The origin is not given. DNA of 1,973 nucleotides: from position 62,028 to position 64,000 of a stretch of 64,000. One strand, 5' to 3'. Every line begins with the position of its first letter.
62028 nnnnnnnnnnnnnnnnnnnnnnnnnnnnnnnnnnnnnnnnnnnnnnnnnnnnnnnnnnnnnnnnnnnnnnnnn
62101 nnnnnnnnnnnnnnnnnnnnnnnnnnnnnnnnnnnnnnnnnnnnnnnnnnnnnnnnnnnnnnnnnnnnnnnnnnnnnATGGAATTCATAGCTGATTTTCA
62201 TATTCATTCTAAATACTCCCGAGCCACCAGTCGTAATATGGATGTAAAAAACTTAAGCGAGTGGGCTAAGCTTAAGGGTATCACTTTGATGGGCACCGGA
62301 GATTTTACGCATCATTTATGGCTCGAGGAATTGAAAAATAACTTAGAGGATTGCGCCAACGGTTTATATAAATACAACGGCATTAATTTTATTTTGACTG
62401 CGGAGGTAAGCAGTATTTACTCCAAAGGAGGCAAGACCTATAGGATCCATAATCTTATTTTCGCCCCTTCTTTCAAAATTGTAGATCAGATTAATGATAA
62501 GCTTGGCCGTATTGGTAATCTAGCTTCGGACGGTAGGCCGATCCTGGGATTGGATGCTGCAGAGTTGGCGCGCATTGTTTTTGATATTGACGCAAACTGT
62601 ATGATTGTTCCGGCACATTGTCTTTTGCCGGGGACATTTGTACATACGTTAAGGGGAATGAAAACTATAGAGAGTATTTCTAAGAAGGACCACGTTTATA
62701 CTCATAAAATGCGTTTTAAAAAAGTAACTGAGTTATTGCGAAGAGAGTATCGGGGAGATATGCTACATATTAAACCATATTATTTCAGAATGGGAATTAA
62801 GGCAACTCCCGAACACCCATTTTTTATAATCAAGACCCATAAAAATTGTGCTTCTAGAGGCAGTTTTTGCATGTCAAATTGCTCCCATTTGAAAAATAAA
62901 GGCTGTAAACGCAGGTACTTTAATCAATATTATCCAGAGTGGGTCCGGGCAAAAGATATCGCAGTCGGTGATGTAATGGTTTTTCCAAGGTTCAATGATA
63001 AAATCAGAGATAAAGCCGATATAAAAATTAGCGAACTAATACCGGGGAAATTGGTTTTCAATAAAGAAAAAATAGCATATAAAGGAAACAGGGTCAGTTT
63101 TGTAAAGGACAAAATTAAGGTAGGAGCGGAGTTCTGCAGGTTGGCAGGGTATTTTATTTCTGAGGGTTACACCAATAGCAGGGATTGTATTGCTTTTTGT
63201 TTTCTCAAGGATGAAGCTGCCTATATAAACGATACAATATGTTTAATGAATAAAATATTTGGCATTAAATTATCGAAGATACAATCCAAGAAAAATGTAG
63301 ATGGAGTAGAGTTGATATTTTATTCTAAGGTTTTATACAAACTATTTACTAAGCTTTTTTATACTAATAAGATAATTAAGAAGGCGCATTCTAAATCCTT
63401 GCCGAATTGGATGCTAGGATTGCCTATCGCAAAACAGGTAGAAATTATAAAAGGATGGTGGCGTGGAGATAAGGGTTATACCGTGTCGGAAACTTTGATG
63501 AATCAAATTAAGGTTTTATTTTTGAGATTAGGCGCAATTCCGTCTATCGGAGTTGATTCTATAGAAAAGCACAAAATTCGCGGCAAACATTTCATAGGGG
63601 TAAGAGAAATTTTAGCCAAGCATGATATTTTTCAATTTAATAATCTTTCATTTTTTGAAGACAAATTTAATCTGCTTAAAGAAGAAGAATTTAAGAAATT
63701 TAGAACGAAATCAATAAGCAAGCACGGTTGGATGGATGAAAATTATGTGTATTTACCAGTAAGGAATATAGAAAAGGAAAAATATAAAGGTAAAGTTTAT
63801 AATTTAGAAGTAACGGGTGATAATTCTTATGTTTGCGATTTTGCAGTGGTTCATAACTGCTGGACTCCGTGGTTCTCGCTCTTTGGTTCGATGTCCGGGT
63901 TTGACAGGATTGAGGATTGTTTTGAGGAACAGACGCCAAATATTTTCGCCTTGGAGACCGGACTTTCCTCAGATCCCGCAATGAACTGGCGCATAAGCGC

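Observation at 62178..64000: Unannotated intein-containing endonuclease-Q-like PHP-domain gene at the window edge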

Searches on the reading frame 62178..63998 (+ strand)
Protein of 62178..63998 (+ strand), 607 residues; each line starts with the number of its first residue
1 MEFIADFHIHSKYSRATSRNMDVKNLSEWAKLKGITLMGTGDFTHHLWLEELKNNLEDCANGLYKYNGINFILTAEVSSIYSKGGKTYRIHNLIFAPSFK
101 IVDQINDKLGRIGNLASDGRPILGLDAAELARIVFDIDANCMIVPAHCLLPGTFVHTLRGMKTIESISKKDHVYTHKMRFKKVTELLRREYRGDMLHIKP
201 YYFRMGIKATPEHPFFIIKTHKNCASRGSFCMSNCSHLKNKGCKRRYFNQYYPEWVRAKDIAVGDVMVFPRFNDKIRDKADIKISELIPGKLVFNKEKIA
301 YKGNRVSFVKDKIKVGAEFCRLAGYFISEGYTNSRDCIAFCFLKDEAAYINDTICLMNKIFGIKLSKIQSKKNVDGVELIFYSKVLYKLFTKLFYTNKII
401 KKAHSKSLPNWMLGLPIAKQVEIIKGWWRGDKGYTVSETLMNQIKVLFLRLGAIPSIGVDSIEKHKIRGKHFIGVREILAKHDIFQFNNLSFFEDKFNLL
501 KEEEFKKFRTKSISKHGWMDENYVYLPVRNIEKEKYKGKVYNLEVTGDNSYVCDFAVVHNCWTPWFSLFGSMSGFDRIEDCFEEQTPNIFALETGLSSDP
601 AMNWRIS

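Call 12: find_homologous_proteins(query=window:62178-63998:+)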
Query window:62178-63998:+ (607 aa): 7340 proteins with E <= 0.001 among 8000 candidates; the best 120 are listed.
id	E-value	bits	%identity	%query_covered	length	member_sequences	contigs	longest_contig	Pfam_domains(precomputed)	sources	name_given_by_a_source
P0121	0.0e+0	1418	100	100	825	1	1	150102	PF27218.1,PF14890.12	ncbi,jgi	jgi:uncharacterized protein (TIGR00375 family)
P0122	0.0e+0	1191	82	100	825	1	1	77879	PF27218.1,PF14890.12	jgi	-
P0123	0.0e+0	1160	80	100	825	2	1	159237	PF27218.1,PF14890.12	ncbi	-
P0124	0.0e+0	1156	80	100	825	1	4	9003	PF27218.1,PF14890.12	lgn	-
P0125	0.0e+0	1128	77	100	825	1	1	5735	PF27218.1,PF14890.12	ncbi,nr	ncbi:MAG: hypothetical protein QME65_02625 [Candidatus Omnitrophota bacterium]|nr:hypothetical prote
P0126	0.0e+0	1121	78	100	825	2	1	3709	PF27218.1,PF14528.12,PF14890.12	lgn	-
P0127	0.0e+0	1113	77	100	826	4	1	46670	PF27218.1,PF14528.12,PF14890.12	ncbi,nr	ncbi:MAG: hypothetical protein Q8N80_03960 [Candidatus Omnitrophota bacterium]|nr:hypothetical prote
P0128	0.0e+0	1104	77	100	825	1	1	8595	PF27218.1,PF14528.12,PF14890.12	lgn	-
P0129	0.0e+0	1089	74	100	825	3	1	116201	PF27218.1,PF14890.12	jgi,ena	-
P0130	0.0e+0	1086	74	100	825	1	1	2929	PF27218.1,PF14890.12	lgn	-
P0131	0.0e+0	1071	74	100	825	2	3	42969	PF27218.1,PF14528.12,PF14890.12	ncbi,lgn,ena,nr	ncbi:MAG: hypothetical protein KKH29_05775 [Candidatus Omnitrophica bacterium]|nr:hypothetical prote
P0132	0.0e+0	1068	72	100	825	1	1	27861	PF27218.1,PF14890.12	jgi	-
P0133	0.0e+0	1066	73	100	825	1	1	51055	PF27218.1,PF14890.12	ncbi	-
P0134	0.0e+0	1063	73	100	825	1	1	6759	PF27218.1,PF14890.12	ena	-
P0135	0.0e+0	1059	72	100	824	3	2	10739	PF27218.1,PF14890.12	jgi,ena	-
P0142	0.0e+0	1021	70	100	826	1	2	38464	PF27218.1,PF14528.12,PF14890.12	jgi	jgi:uncharacterized protein (TIGR00375 family)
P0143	0.0e+0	1020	70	100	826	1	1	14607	PF27218.1,PF14528.12,PF14890.12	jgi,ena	-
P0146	1.1e-278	944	65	100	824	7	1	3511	PF27218.1,PF14528.12,PF14890.12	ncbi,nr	ncbi:MAG: hypothetical protein KKC42_03760 [Candidatus Omnitrophica bacterium]|nr:hypothetical prote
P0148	8.3e-272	921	66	100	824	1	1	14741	PF27218.1,PF14528.12,PF14890.12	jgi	jgi:uncharacterized protein (TIGR00375 family)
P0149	4.3e-270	916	63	100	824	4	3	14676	PF27218.1,PF14528.12,PF14890.12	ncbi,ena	-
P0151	2.0e-260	884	62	100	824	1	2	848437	PF27218.1,PF14528.12,PF14890.12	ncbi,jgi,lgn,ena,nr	ncbi:MAG: hypothetical protein KJ593_00305 [Candidatus Omnitrophica bacterium]|nr:hypothetical prote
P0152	8.9e-258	875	61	100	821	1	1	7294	PF27218.1,PF14528.12,PF14890.12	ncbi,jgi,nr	ncbi:MAG: hypothetical protein FJZ16_03800 [Candidatus Omnitrophica bacterium]|nr:hypothetical prote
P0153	8.2e-246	836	58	100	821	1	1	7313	PF27218.1,PF14528.12,PF14890.12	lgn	-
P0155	4.6e-232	790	56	100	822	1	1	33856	PF27218.1,PF14528.12,PF14890.12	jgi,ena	-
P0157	1.2e-229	782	55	100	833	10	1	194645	PF27218.1,PF14528.12,PF14890.12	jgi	jgi:uncharacterized protein (TIGR00375 family)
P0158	4.0e-229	781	55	100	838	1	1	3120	PF27218.1,PF14528.12,PF14890.12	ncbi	ncbi:MAG: hypothetical protein ACTSVW_04640 [Candidatus Njordarchaeales archaeon]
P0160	9.3e-226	769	53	100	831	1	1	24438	PF27218.1,PF14528.12,PF14890.12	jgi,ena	-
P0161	3.3e-224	764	55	100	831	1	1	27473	PF27218.1,PF14528.12,PF14890.12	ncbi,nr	ncbi:MAG: hypothetical protein QME57_00500 [Patescibacteria group bacterium]|nr:hypothetical protein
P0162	4.8e-223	760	55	100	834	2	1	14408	PF27218.1,PF14528.12,PF14890.12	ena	-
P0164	1.9e-220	752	54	100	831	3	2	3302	PF27218.1,PF14528.12,PF14890.12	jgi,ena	-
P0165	2.5e-220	751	54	100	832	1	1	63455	PF27218.1,PF14528.12,PF14890.12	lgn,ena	-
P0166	4.6e-220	751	53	100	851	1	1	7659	PF27218.1,PF14528.12,PF14890.12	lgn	-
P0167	5.4e-220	750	52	100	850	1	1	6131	PF27218.1,PF14528.12,PF14890.12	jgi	-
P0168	5.4e-220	750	52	100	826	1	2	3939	PF27218.1,PF14528.12,PF14890.12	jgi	-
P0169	1.0e-219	749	52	100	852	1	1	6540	PF27218.1,PF14528.12,PF14890.12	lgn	-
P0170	1.6e-219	749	54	100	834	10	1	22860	PF27218.1,PF14528.12,PF14890.12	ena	-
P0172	5.5e-219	747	52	100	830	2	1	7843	PF27218.1,PF14528.12,PF14890.12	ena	-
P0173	6.9e-219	747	53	100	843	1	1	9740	PF27218.1,PF14528.12,PF14890.12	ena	-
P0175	1.9e-218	745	54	100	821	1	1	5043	PF27218.1,PF14528.12,PF14890.12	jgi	jgi:uncharacterized protein (TIGR00375 family)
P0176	6.2e-218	744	53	100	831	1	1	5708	PF27218.1,PF14528.12,PF14890.12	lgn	-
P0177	7.5e-218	743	54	100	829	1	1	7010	PF27218.1,PF14528.12,PF14890.12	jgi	-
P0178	8.1e-218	743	54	100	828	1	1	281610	PF27218.1,PF14528.12,PF14890.12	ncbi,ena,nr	ncbi:MAG: Hedgehog/intein hint domain-containing protein [Parcubacteria group bacterium Licking1014_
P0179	1.6e-217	742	53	100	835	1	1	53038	PF27218.1,PF14528.12,PF14890.12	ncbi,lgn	-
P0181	4.0e-216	738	53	100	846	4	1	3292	PF27218.1,PF14528.12,PF14890.12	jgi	-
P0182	2.1e-215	735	52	100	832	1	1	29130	PF27218.1,PF14528.12,PF14890.12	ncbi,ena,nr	ncbi:MAG: hypothetical protein LR000_01940 [Candidatus Pacebacteria bacterium]|nr:hypothetical prote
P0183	2.7e-215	735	53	100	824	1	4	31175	PF27218.1,PF14528.12,PF14890.12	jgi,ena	-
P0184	4.0e-215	734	53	100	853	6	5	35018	PF27218.1,PF14528.12,PF14890.12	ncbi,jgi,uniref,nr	ncbi:hypothetical protein COS93_00790 [bacterium (Candidatus Gribaldobacteria) CG07_land_8_20_14_0_8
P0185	5.5e-215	734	53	100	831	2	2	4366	PF27218.1,PF14528.12,PF14890.12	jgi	-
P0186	6.8e-215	734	53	100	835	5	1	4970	PF27218.1,PF14528.12,PF14890.12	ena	-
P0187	1.9e-214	732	54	100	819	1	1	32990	PF27218.1,PF14528.12,PF14890.12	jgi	jgi:uncharacterized protein (TIGR00375 family)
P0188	2.2e-214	732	54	98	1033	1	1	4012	PF14528.12,PF13403.12,PF14890.12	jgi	-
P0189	2.5e-214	732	51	100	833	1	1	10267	PF27218.1,PF14528.12,PF14890.12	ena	-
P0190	4.6e-214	731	53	100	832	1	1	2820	PF27218.1,PF14528.12,PF14890.12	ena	-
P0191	6.8e-214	730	51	100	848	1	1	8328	PF27218.1,PF14528.12,PF13403.12,PF14890.12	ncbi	-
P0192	8.4e-214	730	52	100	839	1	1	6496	PF27218.1,PF14528.12,PF14890.12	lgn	-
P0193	8.6e-214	730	51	100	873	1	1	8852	PF27218.1,PF14528.12,PF13403.12,PF14890.12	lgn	-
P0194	9.7e-214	730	53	100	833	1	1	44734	PF27218.1,PF14528.12,PF14890.12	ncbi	-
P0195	3.5e-213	728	53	100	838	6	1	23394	PF27218.1,PF14528.12,PF14890.12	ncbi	ncbi:MAG: hypothetical protein ABIJ17_03475 [Patescibacteria group bacterium]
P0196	4.8e-213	727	51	100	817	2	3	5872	PF07591.16,PF27218.1,PF14528.12,PF14890.12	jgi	-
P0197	1.0e-212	726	52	99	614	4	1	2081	PF14528.12,PF14890.12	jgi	jgi:PHP family Zn ribbon phosphoesterase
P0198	1.2e-212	726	52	100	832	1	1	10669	PF27218.1,PF14528.12,PF14890.12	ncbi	-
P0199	4.7e-212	724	53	100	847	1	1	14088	PF27218.1,PF14528.12,PF14890.12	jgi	-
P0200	9.2e-212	723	52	100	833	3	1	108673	PF27218.1,PF14528.12,PF14890.12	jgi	-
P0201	7.8e-211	720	54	97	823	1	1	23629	PF07591.16,PF27218.1,PF14528.12,PF14890.12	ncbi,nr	ncbi:MAG: LAGLIDADG family homing endonuclease [bacterium]|nr:LAGLIDADG family homing endonuclease [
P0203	3.2e-210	718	51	100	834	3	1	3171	PF27218.1,PF14528.12,PF14890.12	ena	-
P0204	5.3e-210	717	51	100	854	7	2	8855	PF27218.1,PF14528.12,PF14890.12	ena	-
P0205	7.3e-210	717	52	100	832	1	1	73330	PF27218.1,PF14528.12,PF14890.12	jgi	-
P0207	8.3e-209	713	50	100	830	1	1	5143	PF27218.1,PF14528.12,PF14890.12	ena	-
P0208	1.5e-208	713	52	100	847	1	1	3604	PF27218.1,PF14528.12,PF14890.12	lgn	-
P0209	3.7e-208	711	51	100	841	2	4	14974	PF27218.1,PF14528.12,PF14890.12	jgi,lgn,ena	jgi:uncharacterized protein (TIGR00375 family)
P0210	6.3e-208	711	52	100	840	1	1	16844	PF27218.1,PF14528.12,PF14890.12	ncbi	-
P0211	2.3e-207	709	52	100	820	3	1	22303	PF27218.1,PF14528.12,PF14890.12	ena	-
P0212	2.5e-207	709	51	100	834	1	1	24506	PF27218.1,PF14528.12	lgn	-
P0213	1.2e-206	706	51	100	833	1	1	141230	PF07591.16,PF27218.1,PF14528.12,PF14890.12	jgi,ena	-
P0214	7.3e-206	704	52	100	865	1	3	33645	PF27218.1,PF14528.12,PF14890.12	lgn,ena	-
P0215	1.1e-205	703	50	100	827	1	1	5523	PF27218.1,PF14528.12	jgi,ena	-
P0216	1.6e-205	703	50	100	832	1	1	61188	PF27218.1,PF14528.12,PF14890.12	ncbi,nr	ncbi:MAG: hypothetical protein HY577_02500 [Candidatus Nealsonbacteria bacterium]|nr:hypothetical pr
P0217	1.7e-205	702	50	100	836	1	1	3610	PF27218.1,PF14528.12,PF14890.12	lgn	-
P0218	3.3e-205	702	50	100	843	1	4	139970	PF27218.1,PF14528.12,PF14890.12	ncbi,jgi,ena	-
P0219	5.6e-205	701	52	100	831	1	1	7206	PF27218.1,PF14528.12,PF14890.12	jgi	-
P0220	7.3e-205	700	51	100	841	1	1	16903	PF27218.1,PF14528.12,PF14890.12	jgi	jgi:uncharacterized protein (TIGR00375 family)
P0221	1.1e-204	700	49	100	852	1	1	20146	PF27218.1,PF14528.12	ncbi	-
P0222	3.4e-204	698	50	100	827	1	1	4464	PF27218.1,PF14528.12,PF14890.12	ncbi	-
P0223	5.5e-204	698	51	100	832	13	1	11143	PF27218.1,PF14528.12,PF14890.12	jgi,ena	-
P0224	6.4e-204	697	51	100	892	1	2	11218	PF27218.1,PF14528.12,PF14890.12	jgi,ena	-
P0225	6.5e-204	697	52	100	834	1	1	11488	PF27218.1,PF14528.12,PF14890.12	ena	-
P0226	5.0e-203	694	49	100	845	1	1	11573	PF27218.1,PF14528.12,PF14890.12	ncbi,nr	ncbi:MAG: hypothetical protein HYS60_02180 [Candidatus Wildermuthbacteria bacterium]|nr:hypothetical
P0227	5.9e-203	694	50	100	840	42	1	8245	PF27218.1,PF14528.12,PF14890.12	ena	-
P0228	1.1e-202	693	50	100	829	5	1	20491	PF27218.1,PF14528.12,PF14890.12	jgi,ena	-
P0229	1.5e-202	693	52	100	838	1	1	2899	PF27218.1,PF14528.12,PF14890.12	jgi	-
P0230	1.7e-202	693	50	100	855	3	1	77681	PF07591.16,PF27218.1,PF14528.12,PF14890.12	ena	-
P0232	1.0e-201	690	50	100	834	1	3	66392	PF27218.1,PF14528.12,PF14890.12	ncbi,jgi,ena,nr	ncbi:hypothetical protein KKC63_01065 [Patescibacteria group bacterium]|nr:hypothetical protein [Pat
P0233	1.5e-201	689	51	100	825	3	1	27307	PF27218.1,PF14528.12,PF14890.12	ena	-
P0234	2.7e-201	689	51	100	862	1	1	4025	PF27218.1,PF14528.12,PF14890.12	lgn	-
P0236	8.4e-201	687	49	100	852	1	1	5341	PF27218.1,PF14528.12,PF14890.12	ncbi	-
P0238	1.0e-200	687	51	100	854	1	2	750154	PF27218.1,PF14528.12,PF14890.12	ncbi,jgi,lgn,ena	-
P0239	1.2e-200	686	51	100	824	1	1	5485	PF27218.1,PF14528.12,PF14890.12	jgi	-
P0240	5.1e-200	684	50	100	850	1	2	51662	PF27218.1,PF14528.12,PF14890.12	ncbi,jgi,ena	-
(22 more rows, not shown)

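Call 15: find_encoding_contigs(protein=P0121, flank=10000, max_places=3)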
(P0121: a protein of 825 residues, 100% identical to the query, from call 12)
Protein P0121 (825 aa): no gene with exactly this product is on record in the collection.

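Call 18: search_protein_families(library=ncbifam, proteins=[P0121], max_evalue=0.01)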
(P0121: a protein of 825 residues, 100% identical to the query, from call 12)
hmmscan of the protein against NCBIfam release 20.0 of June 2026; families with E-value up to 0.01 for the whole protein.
P0121 (825 aa): 3 families
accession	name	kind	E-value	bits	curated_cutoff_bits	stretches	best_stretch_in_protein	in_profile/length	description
TIGR00375.1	TIGR00375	hypoth_equivalog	4.8e-72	243.4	326.6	2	419-806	2-374/374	TIGR00375 family protein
NF045703.1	rSAM_Tes_intein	exception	8.7e-15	53.6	1700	2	310-562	362-612/1040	tetraether lipid synthase Tes, intein-containing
NF011418.0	PRK14845.1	equivalog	0.0014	16.5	756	0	495-561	413-475/1049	translation initiation factor IF-2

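Call 19: search_protein_families(library=pfam, proteins=[P0121], max_evalue=0.01)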
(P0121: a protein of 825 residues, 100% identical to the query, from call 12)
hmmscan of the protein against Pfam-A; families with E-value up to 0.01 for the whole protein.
P0121 (825 aa): 2 families
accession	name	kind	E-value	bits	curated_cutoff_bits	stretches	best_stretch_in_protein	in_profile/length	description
PF14890.11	Intein_splicing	-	4.2e-10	40.1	35.8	1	254-560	77-155/155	Intein splicing domain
PF13403.11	Hint_2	-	0.0013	19.5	28.4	1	148-199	2-53/147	Hint domain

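Call 36: find_related_loci(query=A2, collection=genome_contigs, flank=4000)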
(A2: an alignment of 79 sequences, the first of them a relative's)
Query A2 (825 aa) in genome_contigs; peptide patterns used: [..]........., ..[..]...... (x = any residue, [..] = any of these).
600 stretches matched a pattern (row limit reached: there are more); 591 encode a relative of the query (tblastn E <= 1e-3); the best 80 are kept; 80 distinct loci.
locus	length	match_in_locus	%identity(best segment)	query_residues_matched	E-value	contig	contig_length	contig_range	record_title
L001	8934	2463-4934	64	1-825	0e+0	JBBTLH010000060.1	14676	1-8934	MAG: Candidatus Omnitrophota bacterium isolate H51-bin162_1 H51_bin162_1_000000000060, whole genome shotgun sequence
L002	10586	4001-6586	49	1-825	0e+0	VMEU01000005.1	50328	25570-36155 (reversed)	MAG: Parcubacteria group bacterium Greene0416_39 Greene041639_scaffold_888, whole genome shotgun sequence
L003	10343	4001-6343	48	1-810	0e+0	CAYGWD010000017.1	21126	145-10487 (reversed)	MAG TPA_asm: uncultured archaeon isolate ERP119294_co1_153 genome assembly, contig: NODE_3072_length_21126_cov_13.084286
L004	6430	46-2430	47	1-804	0e+0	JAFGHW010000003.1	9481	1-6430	MAG: Candidatus Woesearchaeota archaeon isolate Zod_Metabat.157 k87_1188281, whole genome shotgun sequence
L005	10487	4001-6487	45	3-821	0e+0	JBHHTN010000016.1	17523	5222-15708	MAG: Candidatus Micrarchaeia archaeon isolate s1_sp2_bin.3 NODE_176_length_17523_cov_4.914529, whole genome shotgun sequ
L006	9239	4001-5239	76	1-825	6e-141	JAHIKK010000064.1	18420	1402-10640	MAG: Candidatus Omnitrophota bacterium isolate KR13_N1.mb.50 KR13_N1.mb.50_k141_126927, whole genome shotgun sequence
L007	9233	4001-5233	76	1-825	3e-137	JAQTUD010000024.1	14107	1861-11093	MAG: Candidatus Omnitrophota bacterium isolate STB_56 NODE_10486_length_14107_cov_3.551001_Sandtown_B, whole genome shot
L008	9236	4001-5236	73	1-825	4e-135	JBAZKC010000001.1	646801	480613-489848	MAG: Candidatus Omnitrophota bacterium isolate SO_2017_LW4_134 scaffold_32_c1_LW137-91_2017, whole genome shotgun sequen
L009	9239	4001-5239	73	1-825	4e-135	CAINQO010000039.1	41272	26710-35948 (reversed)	MAG: Candidatus Omnitrophica bacterium isolate AM-2014-D7_bin-608 genome assembly, contig: bin-608:039/123, whole genome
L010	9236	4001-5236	73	1-825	6e-133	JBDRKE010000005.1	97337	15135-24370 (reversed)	MAG: Candidatus Omnitrophota bacterium isolate MEGAHIT-group-1.695 k141_2672432, whole genome shotgun sequence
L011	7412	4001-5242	70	1-825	7e-132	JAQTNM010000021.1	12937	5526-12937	MAG: Candidatus Omnitrophota bacterium isolate STA_64 NODE_9605_length_12937_cov_2.621624_Sandtown_A, whole genome shotg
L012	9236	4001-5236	73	1-825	1e-130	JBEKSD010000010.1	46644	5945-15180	MAG: Candidatus Omnitrophota bacterium isolate SPRUCE 526 SPRUCE_526_10, whole genome shotgun sequence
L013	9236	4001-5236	65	1-825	5e-130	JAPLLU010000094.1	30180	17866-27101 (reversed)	MAG: Candidatus Omnitrophota bacterium isolate LacPavin_0920_SED5_MAG_40_17 LacPavin_0920_SED5_scaffold_1132518, whole g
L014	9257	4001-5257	71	1-825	4e-129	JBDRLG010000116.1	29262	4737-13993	MAG: Candidatus Omnitrophota bacterium isolate MEGAHIT-group-1.764 k141_7514022, whole genome shotgun sequence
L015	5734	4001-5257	71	1-825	2e-128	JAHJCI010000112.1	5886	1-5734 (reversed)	MAG: Candidatus Omnitrophota bacterium isolate Modern_marine.mb.30 Modern_marine.mb.30_k141_1273377, whole genome shotgu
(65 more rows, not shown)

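Call 47: predict_structure(alignment_id=A2)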
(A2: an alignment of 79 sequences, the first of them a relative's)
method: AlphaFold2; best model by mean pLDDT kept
length: 825 residues; sequences in the alignment: 79
mean_pLDDT: 84.5   pTM: 0.53
mean pLDDT of the five models: 84.5, 83.7, 81.7, 81.3, 80.0
residues with pLDDT >= 90: 356; 70-90: 373; 50-70: 66; < 50: 30
segments of 3 or more residues with pLDDT < 50: 82-86, 144-149, 561-569, 817-821, 823-825
pLDDT, mean of each block of 10 residues (from residue 1): 93 84 95 96 92 95 95 84 51 90 90 69 70 87 50 84 89 90 70 74 83 80 80 78 80 80 92 84 91 92 88 96 95 89 90 96 93 85 94 91 92 93 91 91 94 90 84 78 89 90 84 75 92 74 72 83 38 57 79 76 81 86 90 95 94 92 85 90 89 86 80 84 91 90 89 94 94 92 93 89 84 55 47
secondary structure, 60 per line:
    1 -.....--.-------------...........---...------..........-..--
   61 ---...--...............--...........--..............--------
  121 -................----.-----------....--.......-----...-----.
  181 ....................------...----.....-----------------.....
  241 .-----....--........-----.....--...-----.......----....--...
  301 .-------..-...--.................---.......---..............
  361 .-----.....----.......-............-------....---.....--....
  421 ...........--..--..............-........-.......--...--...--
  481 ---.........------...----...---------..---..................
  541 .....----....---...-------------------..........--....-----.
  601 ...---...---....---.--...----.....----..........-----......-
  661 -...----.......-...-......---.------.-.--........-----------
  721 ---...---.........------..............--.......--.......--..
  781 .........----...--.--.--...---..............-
elements in order (helices of 4 or more, strands of 3 or more residues): E2-6 H23-33 E37-39 H46-55 E64-66 E69-83 E86-96 H99-112 E122-126 H127-137 E154-157 E160-163 E172-174 E180-200 E207-209 E214-218 H236-241 H247-250 E253-257 E266-270 E281-283 H284-287 E292-295 E298-301 E312-314 H317-329 E330-333 E337-343 H347-361 E367-371 E376-382 H384-394 H410-414 H417-431 H438-451 E453-460 H462-468 E471-473 E476-478 E484-492 E523-545 E550-553 E557-559 H579-588 E591-594 H600-603 E613-616 E630-634 H639-648 E654-659 E669-672 E677-679 H681-686 H702-709 E724-726 H730-738 H745-758 H761-767 H770-776 H779-789 E794-796 E805-807 H811-824
